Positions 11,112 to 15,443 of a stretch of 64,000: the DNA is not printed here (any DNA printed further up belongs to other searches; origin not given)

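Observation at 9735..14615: ~4.9 kb array of a 31-bp G5/C6 hairpin-forming unit with a G-quadruplex-dense lead-in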

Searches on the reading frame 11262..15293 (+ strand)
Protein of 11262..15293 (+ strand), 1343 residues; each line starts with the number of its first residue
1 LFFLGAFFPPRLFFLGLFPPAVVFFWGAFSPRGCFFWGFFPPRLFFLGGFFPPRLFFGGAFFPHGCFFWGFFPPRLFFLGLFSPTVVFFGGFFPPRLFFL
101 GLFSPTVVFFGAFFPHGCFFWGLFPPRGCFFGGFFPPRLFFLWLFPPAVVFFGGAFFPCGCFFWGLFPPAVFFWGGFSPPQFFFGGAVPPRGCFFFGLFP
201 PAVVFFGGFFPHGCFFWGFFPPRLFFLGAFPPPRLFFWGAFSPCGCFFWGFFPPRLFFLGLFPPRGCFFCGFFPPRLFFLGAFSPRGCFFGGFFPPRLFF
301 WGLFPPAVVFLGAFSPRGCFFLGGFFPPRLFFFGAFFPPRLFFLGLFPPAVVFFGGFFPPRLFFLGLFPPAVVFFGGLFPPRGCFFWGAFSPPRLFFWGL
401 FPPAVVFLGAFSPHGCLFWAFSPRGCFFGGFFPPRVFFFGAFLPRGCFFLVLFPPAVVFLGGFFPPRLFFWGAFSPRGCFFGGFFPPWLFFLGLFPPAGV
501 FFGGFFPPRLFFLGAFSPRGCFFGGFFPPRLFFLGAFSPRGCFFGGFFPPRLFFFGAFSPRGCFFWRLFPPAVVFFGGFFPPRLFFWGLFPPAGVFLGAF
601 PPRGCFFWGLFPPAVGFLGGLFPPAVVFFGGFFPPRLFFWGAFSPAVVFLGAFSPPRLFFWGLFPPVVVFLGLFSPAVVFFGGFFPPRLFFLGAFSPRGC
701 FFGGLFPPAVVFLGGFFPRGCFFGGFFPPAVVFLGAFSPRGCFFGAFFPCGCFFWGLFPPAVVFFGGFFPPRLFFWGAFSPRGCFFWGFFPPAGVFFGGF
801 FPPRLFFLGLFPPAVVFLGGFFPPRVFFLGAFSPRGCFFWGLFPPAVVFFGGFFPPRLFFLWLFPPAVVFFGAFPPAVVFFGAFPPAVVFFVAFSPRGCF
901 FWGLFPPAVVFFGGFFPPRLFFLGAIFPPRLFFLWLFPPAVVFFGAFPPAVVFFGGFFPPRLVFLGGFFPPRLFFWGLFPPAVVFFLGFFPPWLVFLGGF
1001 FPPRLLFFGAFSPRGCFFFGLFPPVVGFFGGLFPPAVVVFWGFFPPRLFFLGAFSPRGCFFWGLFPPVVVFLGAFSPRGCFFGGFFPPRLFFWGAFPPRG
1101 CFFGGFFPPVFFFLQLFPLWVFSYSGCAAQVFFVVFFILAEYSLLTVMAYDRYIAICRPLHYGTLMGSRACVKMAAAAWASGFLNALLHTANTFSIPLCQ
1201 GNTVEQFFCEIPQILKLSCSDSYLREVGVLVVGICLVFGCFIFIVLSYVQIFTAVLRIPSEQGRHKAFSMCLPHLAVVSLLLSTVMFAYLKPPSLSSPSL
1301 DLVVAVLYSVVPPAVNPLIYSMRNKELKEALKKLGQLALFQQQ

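Call 53: search_protein_families(library=pfam, proteins=[window:11262-15293:+], max_evalue=0.01)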
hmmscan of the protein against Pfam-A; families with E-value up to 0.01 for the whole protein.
window:11262-15293:+ (1343 aa): 2 families
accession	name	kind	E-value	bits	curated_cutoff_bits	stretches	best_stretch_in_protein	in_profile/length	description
PF13853.12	7tm_4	-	2.8e-33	116.4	27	1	1121-1333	61-275/280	Olfactory receptor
PF00001.26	7tm_1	-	3.2e-25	89.5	30.5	1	1115-1320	45-260/260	7 transmembrane receptor (rhodopsin family)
